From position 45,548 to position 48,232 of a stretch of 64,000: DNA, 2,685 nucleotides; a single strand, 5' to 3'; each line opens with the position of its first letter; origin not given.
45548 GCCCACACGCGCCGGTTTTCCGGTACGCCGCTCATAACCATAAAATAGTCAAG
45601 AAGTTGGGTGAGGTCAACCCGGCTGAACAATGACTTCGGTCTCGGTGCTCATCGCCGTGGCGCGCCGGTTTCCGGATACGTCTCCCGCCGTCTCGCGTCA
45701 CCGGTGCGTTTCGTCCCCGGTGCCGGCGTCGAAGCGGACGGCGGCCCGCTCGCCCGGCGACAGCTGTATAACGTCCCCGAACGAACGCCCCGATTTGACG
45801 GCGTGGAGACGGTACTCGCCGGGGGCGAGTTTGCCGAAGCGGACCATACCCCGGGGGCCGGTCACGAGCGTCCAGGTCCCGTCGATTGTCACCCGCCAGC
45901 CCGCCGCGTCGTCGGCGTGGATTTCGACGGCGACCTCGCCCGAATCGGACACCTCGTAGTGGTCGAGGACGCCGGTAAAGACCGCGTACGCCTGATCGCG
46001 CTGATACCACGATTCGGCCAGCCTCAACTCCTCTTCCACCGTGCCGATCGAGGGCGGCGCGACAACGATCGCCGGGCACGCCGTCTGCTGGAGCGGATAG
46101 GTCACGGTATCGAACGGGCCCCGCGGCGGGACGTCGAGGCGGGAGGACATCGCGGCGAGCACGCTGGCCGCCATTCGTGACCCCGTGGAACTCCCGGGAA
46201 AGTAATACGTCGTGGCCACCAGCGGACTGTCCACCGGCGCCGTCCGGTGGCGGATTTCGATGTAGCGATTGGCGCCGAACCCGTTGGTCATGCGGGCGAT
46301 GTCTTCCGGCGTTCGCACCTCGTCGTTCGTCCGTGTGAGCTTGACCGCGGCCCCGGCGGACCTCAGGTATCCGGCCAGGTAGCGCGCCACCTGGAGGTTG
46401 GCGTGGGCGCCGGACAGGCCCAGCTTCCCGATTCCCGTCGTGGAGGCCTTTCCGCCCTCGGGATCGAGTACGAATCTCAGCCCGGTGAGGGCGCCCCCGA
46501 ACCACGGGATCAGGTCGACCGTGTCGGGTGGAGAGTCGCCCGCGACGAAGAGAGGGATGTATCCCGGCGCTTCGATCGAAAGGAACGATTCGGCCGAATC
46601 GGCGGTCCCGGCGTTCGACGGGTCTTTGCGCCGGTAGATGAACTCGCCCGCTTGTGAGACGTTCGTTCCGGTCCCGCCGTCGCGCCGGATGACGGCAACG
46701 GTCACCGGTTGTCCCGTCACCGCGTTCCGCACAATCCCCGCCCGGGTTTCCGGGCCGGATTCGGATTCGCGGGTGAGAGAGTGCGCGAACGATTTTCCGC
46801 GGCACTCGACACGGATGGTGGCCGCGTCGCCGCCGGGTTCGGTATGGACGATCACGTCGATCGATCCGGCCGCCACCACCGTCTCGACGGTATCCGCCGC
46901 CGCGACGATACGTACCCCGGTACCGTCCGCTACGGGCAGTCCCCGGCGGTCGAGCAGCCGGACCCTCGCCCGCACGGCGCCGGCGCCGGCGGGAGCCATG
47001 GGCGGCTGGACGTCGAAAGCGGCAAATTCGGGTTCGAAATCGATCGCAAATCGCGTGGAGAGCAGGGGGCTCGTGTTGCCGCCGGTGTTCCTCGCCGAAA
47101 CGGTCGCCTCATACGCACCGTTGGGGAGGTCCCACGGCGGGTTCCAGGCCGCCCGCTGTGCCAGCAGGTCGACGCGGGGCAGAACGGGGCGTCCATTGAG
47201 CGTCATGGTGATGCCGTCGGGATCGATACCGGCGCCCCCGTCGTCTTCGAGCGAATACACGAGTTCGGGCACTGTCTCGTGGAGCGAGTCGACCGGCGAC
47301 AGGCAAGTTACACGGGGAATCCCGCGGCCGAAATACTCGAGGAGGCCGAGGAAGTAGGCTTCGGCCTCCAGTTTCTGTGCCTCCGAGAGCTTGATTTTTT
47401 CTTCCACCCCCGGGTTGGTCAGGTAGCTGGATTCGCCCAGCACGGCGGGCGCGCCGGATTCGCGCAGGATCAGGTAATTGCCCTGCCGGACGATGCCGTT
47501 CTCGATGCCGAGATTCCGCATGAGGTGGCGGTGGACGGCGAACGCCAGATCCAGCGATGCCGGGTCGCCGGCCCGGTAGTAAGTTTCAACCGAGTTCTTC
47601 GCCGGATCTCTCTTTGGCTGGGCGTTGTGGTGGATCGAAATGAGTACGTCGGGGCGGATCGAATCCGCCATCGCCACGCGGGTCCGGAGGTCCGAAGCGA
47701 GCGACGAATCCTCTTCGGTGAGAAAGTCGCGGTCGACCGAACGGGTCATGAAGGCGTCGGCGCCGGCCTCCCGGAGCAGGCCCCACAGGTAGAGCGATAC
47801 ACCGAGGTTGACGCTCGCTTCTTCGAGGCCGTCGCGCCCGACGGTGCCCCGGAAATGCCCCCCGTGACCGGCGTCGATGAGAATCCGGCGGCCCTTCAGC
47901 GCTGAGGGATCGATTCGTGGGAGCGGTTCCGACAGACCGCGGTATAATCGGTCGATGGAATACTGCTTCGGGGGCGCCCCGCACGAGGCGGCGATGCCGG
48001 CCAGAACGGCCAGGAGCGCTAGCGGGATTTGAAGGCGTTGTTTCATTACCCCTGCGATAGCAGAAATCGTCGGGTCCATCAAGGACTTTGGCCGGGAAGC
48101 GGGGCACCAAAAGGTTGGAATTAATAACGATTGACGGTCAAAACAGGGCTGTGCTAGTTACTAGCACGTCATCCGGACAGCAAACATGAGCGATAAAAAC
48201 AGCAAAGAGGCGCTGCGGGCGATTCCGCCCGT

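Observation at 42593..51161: Cluster of peptidoglycan-remodelling and division-associated envelope proteins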

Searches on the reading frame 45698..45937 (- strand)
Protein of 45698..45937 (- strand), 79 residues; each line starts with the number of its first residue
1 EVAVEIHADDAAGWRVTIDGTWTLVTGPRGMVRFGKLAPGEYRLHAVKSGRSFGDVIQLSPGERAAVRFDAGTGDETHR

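Call 28: search_protein_families(library=pfam, proteins=[window:45698-45937:-], max_evalue=5)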
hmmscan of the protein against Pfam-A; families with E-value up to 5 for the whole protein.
window:45698-45937:- (79 aa): 4 families
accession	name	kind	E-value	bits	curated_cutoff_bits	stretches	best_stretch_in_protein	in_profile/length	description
PF13620.12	CarboxypepD_reg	-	0.0007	20.3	32.3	1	12-69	15-79/82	Carboxypeptidase regulatory-like domain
PF07495.19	Y_Y_Y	-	0.019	15.3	26.6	1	18-45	17-43/65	Y_Y_Y domain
PF17802.7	SpaA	-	0.054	14.1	23.1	1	20-45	32-57/91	Prealbumin-like fold domain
PF17210.9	SdrD_B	-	0.21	12.2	29.7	1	22-48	40-66/112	SdrD B-like domain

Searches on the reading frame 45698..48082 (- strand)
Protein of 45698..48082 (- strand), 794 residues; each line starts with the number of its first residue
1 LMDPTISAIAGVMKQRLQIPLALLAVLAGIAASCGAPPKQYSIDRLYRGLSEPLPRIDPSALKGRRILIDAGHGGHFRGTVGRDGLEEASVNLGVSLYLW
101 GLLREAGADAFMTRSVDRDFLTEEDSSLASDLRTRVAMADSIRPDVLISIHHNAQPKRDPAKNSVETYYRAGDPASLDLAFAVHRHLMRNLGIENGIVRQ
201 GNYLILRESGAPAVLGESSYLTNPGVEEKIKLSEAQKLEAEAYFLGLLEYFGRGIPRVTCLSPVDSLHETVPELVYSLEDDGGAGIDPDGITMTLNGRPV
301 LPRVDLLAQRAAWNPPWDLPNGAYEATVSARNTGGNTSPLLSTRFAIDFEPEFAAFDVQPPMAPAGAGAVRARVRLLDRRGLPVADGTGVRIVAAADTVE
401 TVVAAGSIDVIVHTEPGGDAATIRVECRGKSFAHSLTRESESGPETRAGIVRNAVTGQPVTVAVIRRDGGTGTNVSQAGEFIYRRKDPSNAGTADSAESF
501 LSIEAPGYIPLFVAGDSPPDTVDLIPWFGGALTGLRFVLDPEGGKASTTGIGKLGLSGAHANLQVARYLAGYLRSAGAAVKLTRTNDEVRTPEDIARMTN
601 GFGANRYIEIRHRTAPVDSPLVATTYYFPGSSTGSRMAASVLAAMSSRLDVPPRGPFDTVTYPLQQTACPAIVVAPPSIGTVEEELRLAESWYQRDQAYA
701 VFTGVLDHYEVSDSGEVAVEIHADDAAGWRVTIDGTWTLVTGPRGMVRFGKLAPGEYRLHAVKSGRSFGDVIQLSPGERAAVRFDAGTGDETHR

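Call 3: search_protein_families(library=pfam, proteins=[window:45698-48082:-], max_evalue=0.01)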
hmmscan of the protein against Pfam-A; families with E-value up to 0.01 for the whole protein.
window:45698-48082:- (794 aa): 2 families
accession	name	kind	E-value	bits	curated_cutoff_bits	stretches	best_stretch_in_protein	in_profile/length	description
PF01520.23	Amidase_3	-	1.5e-49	168.8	27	2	67-247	1-172/174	N-acetylmuramoyl-L-alanine amidase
PF13620.12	CarboxypepD_reg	-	0.00056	20.6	32.3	0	727-784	15-79/82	Carboxypeptidase regulatory-like domain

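Call 4: search_protein_families(library=ncbifam, proteins=[window:45698-48082:-], max_evalue=0.01)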
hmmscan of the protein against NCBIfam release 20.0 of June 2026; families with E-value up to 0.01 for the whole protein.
window:45698-48082:- (794 aa): 5 families
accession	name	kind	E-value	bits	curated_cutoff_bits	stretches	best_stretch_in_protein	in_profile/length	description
TIGR02883.1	spore_cwlD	equivalog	4.3e-38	131.3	221.55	2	67-250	3-189/189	N-acetylmuramoyl-L-alanine amidase CwlD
NF007652.1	PRK10319.1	equivalog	5.6e-16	58.6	400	2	22-158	19-142/291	N-acetylmuramoyl-L-alanine amidase AmiA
NF038267.1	amidase_AmiC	exception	2.5e-13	49.4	700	1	67-167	189-280/407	N-acetylmuramoyl-L-alanine amidase AmiC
NF007751.0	PRK10431.1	equivalog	2.9e-10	39.3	532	1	67-165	194-283/445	N-acetylmuramoyl-L-alanine amidase AmiB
NF038140.1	amidase_Rv3717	exception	2.7e-07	30.3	335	1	78-159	57-130/233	Rv3717 family N-acetylmuramoyl-L-alanine amidase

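Call 6: search_solved_structures(query=window:45698-48082:-, max_evalue=0.1, show_alignments=3)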
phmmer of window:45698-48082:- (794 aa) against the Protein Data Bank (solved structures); distinct sequences matched with E-value up to 0.1: 12.
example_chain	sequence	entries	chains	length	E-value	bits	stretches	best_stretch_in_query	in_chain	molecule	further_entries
5emi_A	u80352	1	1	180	7.3e-16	60.9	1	67-252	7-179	Cell wall hydrolase/autolysin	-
4rn7_A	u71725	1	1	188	1e-15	60.4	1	67-251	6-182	N-acetylmuramoyl-L-alanine amidase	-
1jwq_A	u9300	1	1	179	1.3e-15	60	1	67-251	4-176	N-ACETYLMURAMOYL-L-ALANINE AMIDASE CwlV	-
5j72_A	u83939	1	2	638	4.7e-12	48.3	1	59-237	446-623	Putative N-acetylmuramoyl-L-alanine amidase,autolysin cwp6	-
7rag_B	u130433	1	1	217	3.9e-11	45.2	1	62-251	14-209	Germination-specific N-acetylmuramoyl-L-alanine amidase, Autolysin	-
4bin_A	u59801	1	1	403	7.8e-10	40.9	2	67-170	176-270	N-ACETYLMURAMOYL-L-ALANINE AMIDASE AMIC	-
8c2o_A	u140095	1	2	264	2.9e-09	39.1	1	64-118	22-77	N-acetylmuramoyl-L-alanine amidase AmiA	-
7tj4_B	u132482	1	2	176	5.7e-07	31.5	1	62-251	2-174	LytH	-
8c0j_A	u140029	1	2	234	9.5e-07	30.7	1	67-165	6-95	N-acetylmuramoyl-L-alanine amidase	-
7b3n_A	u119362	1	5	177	3.4e-05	25.6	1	67-647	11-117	Cell wall hydrolase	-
3ne8_A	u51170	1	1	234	0.019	16.5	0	535-651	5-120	N-acetylmuramoyl-l-alanine amidase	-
7agm_A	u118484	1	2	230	0.093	14.2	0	79-264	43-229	N-acetylmuramoyl-L-alanine amidase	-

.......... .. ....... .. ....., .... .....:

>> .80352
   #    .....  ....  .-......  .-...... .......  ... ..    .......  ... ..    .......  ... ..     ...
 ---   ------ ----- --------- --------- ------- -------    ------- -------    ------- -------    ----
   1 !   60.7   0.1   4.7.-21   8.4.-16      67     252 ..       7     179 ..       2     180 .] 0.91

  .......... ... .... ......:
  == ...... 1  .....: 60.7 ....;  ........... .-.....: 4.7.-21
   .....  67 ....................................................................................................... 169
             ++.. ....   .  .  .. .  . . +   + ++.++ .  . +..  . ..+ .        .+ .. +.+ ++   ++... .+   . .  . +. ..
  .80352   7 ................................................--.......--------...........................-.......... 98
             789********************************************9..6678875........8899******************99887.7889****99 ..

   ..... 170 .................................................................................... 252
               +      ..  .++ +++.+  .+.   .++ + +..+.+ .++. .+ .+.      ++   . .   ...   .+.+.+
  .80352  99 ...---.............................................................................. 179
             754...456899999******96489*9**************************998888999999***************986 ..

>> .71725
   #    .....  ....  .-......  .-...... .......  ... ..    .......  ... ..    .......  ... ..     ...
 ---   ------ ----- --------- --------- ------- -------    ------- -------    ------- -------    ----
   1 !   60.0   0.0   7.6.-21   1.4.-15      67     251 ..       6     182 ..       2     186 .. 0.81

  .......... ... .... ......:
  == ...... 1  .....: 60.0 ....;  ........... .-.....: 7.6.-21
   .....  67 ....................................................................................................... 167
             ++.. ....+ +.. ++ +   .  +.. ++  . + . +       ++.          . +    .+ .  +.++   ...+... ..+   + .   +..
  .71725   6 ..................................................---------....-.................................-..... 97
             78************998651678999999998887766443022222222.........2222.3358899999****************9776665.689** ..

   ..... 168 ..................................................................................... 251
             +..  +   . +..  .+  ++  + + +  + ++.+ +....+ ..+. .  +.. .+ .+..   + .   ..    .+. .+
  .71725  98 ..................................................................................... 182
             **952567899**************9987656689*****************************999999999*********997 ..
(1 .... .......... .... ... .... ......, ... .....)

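Call 15: find_homologous_proteins(query=window:45698-48082:-, max_evalue=0.00001)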
Query window:45698-48082:- (794 aa): 239 proteins with E <= 0.00001 among 8000 candidates; the best 120 are listed.
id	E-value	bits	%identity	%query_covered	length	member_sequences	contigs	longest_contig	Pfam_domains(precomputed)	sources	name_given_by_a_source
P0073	0.0e+0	1703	96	100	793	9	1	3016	PF01520.24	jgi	-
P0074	0.0e+0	1610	90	100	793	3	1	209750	PF01520.24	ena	-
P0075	0.0e+0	1160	68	95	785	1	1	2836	PF01520.24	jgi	jgi:N-acetylmuramoyl-L-alanine amidase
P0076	0.0e+0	1159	68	95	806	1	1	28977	PF01520.24,PF13620.13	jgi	jgi:N-acetylmuramoyl-L-alanine amidase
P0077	0.0e+0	1142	66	98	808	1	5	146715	PF01520.24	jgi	jgi:N-acetylmuramoyl-L-alanine amidase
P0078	0.0e+0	1135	64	99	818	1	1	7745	PF01520.24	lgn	-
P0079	0.0e+0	1115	67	95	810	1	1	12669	PF01520.24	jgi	-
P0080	0.0e+0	1107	64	99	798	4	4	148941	PF01520.24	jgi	jgi:N-acetylmuramoyl-L-alanine amidase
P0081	0.0e+0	1104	67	91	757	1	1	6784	PF01520.24,PF13620.13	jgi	jgi:N-acetylmuramoyl-L-alanine amidase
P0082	0.0e+0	1093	63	99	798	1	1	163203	PF01520.24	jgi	jgi:N-acetylmuramoyl-L-alanine amidase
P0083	0.0e+0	1063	63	95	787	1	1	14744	PF01520.24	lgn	-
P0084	0.0e+0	1042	64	95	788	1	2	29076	PF01520.24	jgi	jgi:N-acetylmuramoyl-L-alanine amidase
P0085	0.0e+0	1031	62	95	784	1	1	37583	PF01520.24,PF19077.7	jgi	jgi:N-acetylmuramoyl-L-alanine amidase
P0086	1.2e-296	1004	61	98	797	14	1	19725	PF01520.24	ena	-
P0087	2.1e-295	1000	61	95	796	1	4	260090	PF01520.24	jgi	jgi:N-acetylmuramoyl-L-alanine amidase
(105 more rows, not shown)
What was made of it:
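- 46511..47320 (-): Three beta-sandwich spacer domains (residues 255-524): two Ig-like and one CarboxypepD_reg-like. Big_13 and CarboxypepD_reg hits in relatives (call 15).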

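Call 32: find_related_loci(query=A2, collection=genome_contigs, flank=10000)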
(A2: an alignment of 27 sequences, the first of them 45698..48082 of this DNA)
Query A2 (794 aa) in genome_contigs; peptide patterns used: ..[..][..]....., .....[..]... (x = any residue, [..] = any of these).
158 stretches matched a pattern; 136 encode a relative of the query (tblastn E <= 1e-3); the best 80 are kept; 80 distinct loci.
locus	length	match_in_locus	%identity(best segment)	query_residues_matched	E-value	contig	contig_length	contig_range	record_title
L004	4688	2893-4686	94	1-598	0e+0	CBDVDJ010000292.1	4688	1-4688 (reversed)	MAG TPA_asm: uncultured bacterium isolate SRR21487738_concoct_129 genome assembly, contig: ERZ25083882.12803, whole geno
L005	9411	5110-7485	59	1-785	0e+0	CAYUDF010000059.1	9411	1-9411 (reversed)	MAG TPA_asm: uncultured bacterium isolate SRP155585_co2_3 genome assembly, contig: NODE_5663_length_9411_cov_5.274583, w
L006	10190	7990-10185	63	6-717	0e+0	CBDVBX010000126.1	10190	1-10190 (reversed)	MAG TPA_asm: uncultured bacterium isolate SRR22302364_binner13_Refined_39 genome assembly, contig: ERZ25073603.3341, who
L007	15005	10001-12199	54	16-757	0e+0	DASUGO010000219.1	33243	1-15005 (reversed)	MAG TPA_asm: Candidatus Krumholzibacteriia bacterium isolate SMAG_U1407 k141_1647750, whole genome shotgun sequence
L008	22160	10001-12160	53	34-759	0e+0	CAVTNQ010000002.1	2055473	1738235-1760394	MAG: Candidatus Latescibacteria bacterium isolate MFD02242.bin.1.209 genome assembly, contig: contig_3930, whole genome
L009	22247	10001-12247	51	20-776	0e+0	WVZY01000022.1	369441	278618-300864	MAG: Candidatus Latescibacterota bacterium isolate CS4-C107 C_merged_R1_(paired)_contig_1103, whole genome shotgun seque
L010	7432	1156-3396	52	1-759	0e+0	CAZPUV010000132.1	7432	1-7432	MAG TPA_asm: uncultured bacterium isolate SRP239054_co1_134 genome assembly, contig: NODE_8438_length_7432_cov_4.504406,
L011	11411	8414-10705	50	14-786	0e+0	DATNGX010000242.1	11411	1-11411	MAG TPA_asm: Candidatus Krumholzibacteriia bacterium isolate SMAG_U11332 k141_305250, whole genome shotgun sequence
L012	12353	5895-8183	51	14-785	0e+0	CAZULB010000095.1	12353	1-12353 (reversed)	MAG TPA_asm: uncultured bacterium isolate SRP237561_co1_357 genome assembly, contig: NODE_9527_length_12353_cov_6.142462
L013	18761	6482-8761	51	16-785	0e+0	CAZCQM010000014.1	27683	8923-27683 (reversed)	MAG TPA_asm: uncultured bacterium isolate SRP214966_co3_155 genome assembly, contig: NODE_1973_length_27683_cov_5.006913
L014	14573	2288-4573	48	21-787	0e+0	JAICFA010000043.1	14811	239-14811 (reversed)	MAG: Candidatus Krumholzibacteriia bacterium isolate BD_ISSM_2_bin.43 k141_1462534_length_14811_cov_8.0000, whole genome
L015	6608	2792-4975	51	32-762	0e+0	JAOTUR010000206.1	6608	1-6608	MAG: Candidatus Krumholzibacteriia bacterium isolate 13_May_SF_Bin18 13_May_SF_Bin18_scaffold_11214_c1, whole genome sho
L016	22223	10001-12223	51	1-749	0e+0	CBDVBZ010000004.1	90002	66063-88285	MAG TPA_asm: uncultured bacterium isolate SRR22302364_binner13_Refined_9 genome assembly, contig: ERZ25073603.10, whole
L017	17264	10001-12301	49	14-778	0e+0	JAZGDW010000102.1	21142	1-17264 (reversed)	MAG: Candidatus Krumholzibacteriia bacterium isolate SCS3bin.53 SCS3bin.53_102, whole genome shotgun sequence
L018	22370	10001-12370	46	2-778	0e+0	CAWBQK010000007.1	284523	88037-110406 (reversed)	MAG: Candidatus Latescibacteria bacterium isolate MFD03804.bin.2.152 genome assembly, contig: contig_51590, whole genome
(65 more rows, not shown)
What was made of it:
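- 45959..46477 (-): Amidase domain 2 (residues 536-708): pseudo-Amidase_3. Substitutions are GH to EG, E to G, H to R and catalytic E to A. The VT[YF][PA]LQQTA motif is conserved, although it served as a search pattern (call 32).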

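Call 51: predict_structure(alignment_id=A2)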
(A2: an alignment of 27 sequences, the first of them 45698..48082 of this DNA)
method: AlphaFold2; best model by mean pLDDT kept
length: 794 residues; sequences in the alignment: 27
mean_pLDDT: 80.1   pTM: 0.60
mean pLDDT of the five models: 80.1, 78.4, 76.1, 75.1, 74.4
residues with pLDDT >= 90: 332; 70-90: 282; 50-70: 98; < 50: 82
segments of 3 or more residues with pLDDT < 50: 1-18, 34-52, 75-86, 116-126, 226-232, 490-496, 790-794
pLDDT, mean of each block of 10 residues (from residue 1): 38 41 64 43 35 61 90 48 46 82 91 57 45 68 88 64 83 90 90 81 75 84 47 72 93 94 91 96 92 94 94 93 95 94 94 90 80 91 90 82 87 73 90 86 75 90 82 80 67 55 90 76 91 93 79 89 96 95 80 74 87 68 82 88 95 81 62 89 90 95 96 91 90 93 93 91 89 90 74 44
secondary structure, 60 per line:
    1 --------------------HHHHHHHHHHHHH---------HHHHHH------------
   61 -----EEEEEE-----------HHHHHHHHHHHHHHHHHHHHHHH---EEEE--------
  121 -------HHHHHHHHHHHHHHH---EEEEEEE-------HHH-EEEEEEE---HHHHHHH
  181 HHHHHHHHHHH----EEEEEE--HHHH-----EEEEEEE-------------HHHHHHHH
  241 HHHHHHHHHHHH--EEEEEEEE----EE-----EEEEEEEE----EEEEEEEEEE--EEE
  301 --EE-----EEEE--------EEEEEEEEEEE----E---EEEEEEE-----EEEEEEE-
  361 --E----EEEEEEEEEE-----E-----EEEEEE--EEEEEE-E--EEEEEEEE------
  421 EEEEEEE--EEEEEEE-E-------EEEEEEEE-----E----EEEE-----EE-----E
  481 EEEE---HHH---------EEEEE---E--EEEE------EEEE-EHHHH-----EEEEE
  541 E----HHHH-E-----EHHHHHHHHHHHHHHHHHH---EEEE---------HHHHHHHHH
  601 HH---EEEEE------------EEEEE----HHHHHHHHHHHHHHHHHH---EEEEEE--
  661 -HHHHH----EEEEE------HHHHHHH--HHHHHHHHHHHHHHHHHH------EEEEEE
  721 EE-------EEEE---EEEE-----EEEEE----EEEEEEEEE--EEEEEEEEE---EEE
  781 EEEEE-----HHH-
elements in order (helices of 4 or more, strands of 3 or more residues): H21-33 H43-48 E66-71 H83-105 E109-112 H128-142 E146-152 E164-170 H174-191 E196-201 H204-207 E213-219 H233-252 E255-262 E274-281 E286-295 E298-300 E310-313 E322-332 E341-347 E353-359 E368-377 E389-394 E397-402 E407-414 E421-427 E430-436 E446-453 E464-467 E480-484 E500-504 E511-514 E521-524 H527-530 E536-541 H546-549 H558-575 E579-582 H592-602 E606-610 E623-627 H632-649 E653-658 H662-666 E671-675 H682-688 H691-708 E715-722 E730-733 E737-740 E746-750 E755-763 E766-774 E778-785
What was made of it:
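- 45698..48082 (-): Amidase lipoprotein, 794-aa ORF; the likely start is about residue 12-13, giving about 782 aa, with lipid-anchor Cys34. Layout: active Amidase_3, three beta-sandwich domains, pseudo-Amidase_3, C-terminal beta-sandwich. AF2 model with pLDDT 80 and pTM 0.60 (call 51).
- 46511..47320 (-): AF2 secondary structure (call 51).
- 45728..45940 (-): C-terminal CarboxypepD_reg-like beta-sandwich (residues 715-785). All-beta in the AF2 model (call 51).
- It folds confidently in the AF2 model (call 51).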

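Call 53: fold_search(model_id=the predicted structure, library=pdb)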
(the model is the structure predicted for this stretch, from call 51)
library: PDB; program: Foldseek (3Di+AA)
matches with E <= 10: 1876; with E <= 0.001: 302
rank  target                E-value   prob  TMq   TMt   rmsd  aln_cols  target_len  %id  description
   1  9a7d_A                8.0e-14  1.00  0.24  0.35  20.2       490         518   16  Integrative model of YRVJ-YACD by crosslinking MS and deep learning (released 2024-09-18)
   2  1jwq                  3.1e-12  1.00  0.19  0.77   4.2       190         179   31  Structure of the catalytic domain of CwlV, N-acetylmuramoyl-L-alanine amidase from Bacillus(Paenibacillus) polymyxa var. (released 2003-11-18)
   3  5emi                  1.2e-11  1.00  0.19  0.77   4.4       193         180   32  N-acetylmuramoyl-L-alanine amidase AmiC2 of Nostoc punctiforme (released 2016-02-10)
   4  4rn7                  2.8e-11  1.00  0.19  0.75   4.3       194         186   30  The crystal structure of N-acetylmuramoyl-L-alanine amidase from Clostridium difficile 630 (released 2014-11-05)
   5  7rag_B                6.0e-11  1.00  0.21  0.75   4.2       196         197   24  Structure of the CwlD amidase from Clostridioides difficile in complex with the GerS lipoprotein (released 2021-09-08)
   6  7tj4_B                6.3e-10  1.00  0.20  0.85   2.2       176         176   22  Structure of the S. aureus amidase LytH and activator ActH extracellular domains (released 2022-07-06)
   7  7tj4_D                8.2e-10  1.00  0.19  0.76   4.5       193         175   27  Structure of the S. aureus amidase LytH and activator ActH extracellular domains (released 2022-07-06)
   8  4m6h_A                1.3e-09  1.00  0.19  0.72   4.2       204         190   19  Structure of the reduced, metal-free form of Mycobacterium tuberculosis peptidoglycan amidase Rv3717 (released 2013-09-18)
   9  8c0j_C                1.5e-09  1.00  0.20  0.75   4.2       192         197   20  Structure of AmiB enzymatic domain bound to the EnvC LytM domain (released 2023-06-14)
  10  5j72_A                1.7e-09  1.00  0.21  0.26   2.4       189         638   20  Cwp6 from Clostridium difficile (released 2017-02-08)
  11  8c0j_A                1.9e-09  1.00  0.20  0.74   4.3       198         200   20  Structure of AmiB enzymatic domain bound to the EnvC LytM domain (released 2023-06-14)
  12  6fwv_A                2.1e-09  1.00  0.09  0.12  37.5       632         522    8  The Bacillus anthracis TIE protein (released 2018-08-08)
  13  7agm_B                2.3e-09  1.00  0.20  0.68   4.9       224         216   22  Crystal structure of the N-acetylmuramyl-L-alanine amidase, Ami1, from Mycobacterium smegmatis (released 2020-11-18)
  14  4lq6                  3.2e-09  1.00  0.21  0.73   3.4       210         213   13  Crystal structure of Rv3717 reveals a novel amidase from M. tuberculosis (released 2013-12-04)
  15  4m6i_A                3.6e-09  1.00  0.19  0.74   3.9       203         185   19  Structure of the reduced, Zn-bound form of Mycobacterium tuberculosis peptidoglycan amidase Rv3717 (released 2013-09-18)
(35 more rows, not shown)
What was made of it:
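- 45698..48082 (-): Foldseek matches to CwlV, AmiC2, CwlD and LytH (call 53).
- On AmiA/B/C-type, EnvC/NlpD-activated amidases: The best matches are helix-less CwlV, AmiC2 and CwlD (calls 6, 53).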
